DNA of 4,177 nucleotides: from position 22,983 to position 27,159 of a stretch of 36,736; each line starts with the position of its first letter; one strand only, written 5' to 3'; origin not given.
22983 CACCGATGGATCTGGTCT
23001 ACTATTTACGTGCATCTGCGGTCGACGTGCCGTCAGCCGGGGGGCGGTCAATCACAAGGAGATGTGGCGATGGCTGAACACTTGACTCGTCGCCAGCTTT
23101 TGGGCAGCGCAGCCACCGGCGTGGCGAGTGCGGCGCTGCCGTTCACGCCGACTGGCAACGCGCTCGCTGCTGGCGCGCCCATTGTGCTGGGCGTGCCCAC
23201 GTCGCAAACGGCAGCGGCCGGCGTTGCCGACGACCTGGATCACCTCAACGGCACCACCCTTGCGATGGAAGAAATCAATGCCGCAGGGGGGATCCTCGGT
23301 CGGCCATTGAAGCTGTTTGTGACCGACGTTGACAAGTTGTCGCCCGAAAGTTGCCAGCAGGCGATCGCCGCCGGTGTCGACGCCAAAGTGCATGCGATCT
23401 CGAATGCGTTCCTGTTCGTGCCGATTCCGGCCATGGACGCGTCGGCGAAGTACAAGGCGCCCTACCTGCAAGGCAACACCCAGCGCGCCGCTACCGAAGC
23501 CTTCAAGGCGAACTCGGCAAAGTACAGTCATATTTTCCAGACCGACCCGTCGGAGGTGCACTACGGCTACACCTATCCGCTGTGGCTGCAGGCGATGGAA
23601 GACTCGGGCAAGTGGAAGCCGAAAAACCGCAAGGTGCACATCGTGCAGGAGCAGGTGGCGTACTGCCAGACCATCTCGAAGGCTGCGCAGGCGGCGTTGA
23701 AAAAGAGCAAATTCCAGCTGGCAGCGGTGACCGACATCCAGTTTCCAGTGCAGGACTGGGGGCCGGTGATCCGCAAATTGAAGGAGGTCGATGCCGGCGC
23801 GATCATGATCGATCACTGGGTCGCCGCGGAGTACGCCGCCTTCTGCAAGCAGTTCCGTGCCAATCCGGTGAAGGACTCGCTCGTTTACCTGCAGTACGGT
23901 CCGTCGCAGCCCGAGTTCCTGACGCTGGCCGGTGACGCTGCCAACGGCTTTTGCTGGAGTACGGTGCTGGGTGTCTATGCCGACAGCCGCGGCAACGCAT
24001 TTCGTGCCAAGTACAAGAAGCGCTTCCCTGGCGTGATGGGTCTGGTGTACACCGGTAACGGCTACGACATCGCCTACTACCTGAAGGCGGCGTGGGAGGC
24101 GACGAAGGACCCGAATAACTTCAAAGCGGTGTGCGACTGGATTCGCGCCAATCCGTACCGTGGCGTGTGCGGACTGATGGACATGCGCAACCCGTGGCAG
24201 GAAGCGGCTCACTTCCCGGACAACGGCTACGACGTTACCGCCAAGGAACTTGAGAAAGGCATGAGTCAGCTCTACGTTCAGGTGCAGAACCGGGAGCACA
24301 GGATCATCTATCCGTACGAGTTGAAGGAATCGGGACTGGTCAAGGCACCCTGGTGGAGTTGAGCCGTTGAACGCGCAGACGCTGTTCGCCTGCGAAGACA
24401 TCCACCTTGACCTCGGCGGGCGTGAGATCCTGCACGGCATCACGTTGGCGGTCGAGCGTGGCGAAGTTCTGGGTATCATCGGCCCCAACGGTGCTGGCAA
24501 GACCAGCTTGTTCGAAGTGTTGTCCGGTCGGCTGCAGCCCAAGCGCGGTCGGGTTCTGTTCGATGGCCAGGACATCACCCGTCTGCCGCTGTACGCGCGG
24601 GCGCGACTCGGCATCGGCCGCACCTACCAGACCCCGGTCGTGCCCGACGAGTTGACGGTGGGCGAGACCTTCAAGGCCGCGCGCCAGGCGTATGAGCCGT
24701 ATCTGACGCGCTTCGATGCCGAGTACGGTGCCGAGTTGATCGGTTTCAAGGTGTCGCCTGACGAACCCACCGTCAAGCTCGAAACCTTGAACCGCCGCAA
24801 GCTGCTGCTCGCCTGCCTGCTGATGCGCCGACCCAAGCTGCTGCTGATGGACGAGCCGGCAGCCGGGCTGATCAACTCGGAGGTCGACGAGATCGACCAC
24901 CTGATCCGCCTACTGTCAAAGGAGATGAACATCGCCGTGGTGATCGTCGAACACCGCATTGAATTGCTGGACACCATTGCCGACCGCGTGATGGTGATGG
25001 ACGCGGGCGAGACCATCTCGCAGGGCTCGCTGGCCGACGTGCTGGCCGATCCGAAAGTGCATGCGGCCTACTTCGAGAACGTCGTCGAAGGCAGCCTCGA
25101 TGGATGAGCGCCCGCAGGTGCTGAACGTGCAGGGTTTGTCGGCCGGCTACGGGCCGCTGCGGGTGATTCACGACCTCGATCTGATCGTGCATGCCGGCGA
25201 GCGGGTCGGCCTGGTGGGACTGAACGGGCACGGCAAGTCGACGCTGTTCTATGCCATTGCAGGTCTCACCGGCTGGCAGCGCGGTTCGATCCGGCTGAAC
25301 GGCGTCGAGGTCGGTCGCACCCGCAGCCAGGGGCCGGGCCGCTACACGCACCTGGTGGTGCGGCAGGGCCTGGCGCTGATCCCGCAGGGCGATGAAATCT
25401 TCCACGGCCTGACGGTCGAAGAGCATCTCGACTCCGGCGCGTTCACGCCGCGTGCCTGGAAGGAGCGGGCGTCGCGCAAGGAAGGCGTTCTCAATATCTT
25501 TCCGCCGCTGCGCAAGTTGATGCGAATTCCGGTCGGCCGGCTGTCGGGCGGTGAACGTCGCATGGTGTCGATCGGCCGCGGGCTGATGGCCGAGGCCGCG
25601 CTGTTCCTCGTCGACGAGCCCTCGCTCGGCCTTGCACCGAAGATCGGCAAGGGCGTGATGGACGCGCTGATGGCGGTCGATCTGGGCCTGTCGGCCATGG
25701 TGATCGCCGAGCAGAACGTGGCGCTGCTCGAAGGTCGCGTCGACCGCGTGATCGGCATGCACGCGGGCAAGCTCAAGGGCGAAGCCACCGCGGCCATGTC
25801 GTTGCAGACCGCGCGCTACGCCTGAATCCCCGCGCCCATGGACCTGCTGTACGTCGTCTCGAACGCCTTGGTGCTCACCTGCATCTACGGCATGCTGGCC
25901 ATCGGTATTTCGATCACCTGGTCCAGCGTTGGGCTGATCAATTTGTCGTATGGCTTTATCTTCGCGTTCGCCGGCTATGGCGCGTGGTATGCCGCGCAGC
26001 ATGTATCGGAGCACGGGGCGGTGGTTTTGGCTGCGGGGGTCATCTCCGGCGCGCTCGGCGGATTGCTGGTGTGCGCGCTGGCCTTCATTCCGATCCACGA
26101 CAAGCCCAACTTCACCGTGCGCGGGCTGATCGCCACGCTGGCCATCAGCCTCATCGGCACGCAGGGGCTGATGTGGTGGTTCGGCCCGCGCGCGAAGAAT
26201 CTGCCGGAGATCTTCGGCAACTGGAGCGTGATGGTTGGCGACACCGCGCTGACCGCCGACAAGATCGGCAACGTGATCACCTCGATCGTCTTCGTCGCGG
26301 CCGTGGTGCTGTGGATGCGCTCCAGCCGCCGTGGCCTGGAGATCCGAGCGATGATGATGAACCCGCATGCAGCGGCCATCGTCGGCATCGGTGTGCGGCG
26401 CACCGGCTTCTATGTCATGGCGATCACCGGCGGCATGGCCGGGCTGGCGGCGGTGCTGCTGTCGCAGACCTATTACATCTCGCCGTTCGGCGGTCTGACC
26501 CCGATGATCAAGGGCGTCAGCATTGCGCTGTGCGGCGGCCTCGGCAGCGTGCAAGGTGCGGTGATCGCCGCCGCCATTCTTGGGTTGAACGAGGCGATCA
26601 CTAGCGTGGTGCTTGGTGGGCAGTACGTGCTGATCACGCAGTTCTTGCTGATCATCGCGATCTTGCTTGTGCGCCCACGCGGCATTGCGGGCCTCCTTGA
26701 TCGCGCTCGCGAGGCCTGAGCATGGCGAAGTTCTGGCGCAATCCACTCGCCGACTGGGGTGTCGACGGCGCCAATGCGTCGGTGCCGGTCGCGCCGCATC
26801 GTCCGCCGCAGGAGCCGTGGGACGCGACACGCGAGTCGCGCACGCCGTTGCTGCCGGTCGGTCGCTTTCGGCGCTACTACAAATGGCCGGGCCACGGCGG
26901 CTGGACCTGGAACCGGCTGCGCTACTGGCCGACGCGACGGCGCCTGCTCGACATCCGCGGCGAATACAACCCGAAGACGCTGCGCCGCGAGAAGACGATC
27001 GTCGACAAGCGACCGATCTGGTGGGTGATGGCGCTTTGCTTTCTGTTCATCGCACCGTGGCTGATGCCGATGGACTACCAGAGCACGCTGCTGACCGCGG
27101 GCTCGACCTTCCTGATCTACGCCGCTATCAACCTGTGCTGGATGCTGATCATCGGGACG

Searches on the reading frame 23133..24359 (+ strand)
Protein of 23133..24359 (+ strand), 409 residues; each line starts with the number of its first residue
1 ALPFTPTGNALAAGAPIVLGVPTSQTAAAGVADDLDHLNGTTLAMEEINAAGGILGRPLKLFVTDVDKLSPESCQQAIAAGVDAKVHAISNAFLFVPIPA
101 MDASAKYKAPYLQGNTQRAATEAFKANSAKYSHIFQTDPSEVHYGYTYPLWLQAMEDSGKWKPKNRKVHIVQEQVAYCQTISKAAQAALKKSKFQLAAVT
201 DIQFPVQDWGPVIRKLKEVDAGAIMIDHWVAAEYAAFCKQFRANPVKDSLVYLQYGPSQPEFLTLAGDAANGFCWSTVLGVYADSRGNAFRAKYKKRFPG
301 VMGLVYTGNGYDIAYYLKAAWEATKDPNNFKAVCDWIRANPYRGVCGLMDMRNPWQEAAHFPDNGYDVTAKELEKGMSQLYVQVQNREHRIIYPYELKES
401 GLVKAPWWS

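Call 4: search_protein_families(library=pfam, proteins=[window:23133-24359:+], max_evalue=0.01)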
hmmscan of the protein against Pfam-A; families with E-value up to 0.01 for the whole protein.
window:23133-24359:+ (409 aa): 2 families
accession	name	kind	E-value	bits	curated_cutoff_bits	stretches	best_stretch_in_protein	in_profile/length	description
PF13458.12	Peripla_BP_6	-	1.4e-27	97.7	31.7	1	16-359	1-330/343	Periplasmic binding protein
PF13433.12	Peripla_BP_5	-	1.4e-06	28.1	27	1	24-88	8-71/363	Periplasmic binding protein domain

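Call 32: search_solved_structures(query=window:23133-24359:+, max_evalue=0.00001)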
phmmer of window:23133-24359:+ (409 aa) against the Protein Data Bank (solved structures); distinct sequences matched with E-value up to 0.00001: 1.
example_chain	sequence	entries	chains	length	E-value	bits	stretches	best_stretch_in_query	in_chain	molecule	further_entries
3h5l_A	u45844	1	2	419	9.4e-46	159.8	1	13-408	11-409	putative Branched-chain amino acid ABC transporter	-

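Call 71: search_protein_families(library=ncbifam, proteins=[window:23133-24359:+], max_evalue=0.00001)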
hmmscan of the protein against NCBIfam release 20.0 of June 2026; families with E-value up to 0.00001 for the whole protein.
window:23133-24359:+ (409 aa): 2 families
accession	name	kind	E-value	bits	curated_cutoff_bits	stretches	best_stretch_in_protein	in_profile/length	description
NF011933.0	PRK15404.1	subfamily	2.5e-07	30.1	477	1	37-274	46-269/370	high-affinity branched-chain amino acid ABC transporter substrate-binding protein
TIGR03407.1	urea_ABC_UrtA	exception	4.4e-06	25.8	492.75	0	39-65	22-48/361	urea ABC transporter substrate-binding protein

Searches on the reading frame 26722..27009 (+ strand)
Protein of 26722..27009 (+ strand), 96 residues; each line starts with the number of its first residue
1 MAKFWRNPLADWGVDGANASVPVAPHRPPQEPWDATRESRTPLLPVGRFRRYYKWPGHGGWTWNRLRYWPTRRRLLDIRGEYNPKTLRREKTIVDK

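Call 75: find_homologous_proteins(query=window:26722-27009:+, max_evalue=0.001)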
Query window:26722-27009:+ (96 aa): 7 proteins with E <= 0.001 among 8 candidates.
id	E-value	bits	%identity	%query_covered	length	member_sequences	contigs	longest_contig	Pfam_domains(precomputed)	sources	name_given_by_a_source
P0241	5.4e-33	131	65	100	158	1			-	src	-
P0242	4.5e-31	125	70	90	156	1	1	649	-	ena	-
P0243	7.9e-25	105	82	64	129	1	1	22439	-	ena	-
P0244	3.7e-24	103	63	93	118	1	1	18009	-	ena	-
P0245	1.5e-17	82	71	58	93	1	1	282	-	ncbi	ncbi:hypothetical protein, partial [Klebsiella pneumoniae]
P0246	1.8e-9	56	64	52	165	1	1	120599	-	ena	-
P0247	1.0e-7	50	90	32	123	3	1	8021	-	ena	-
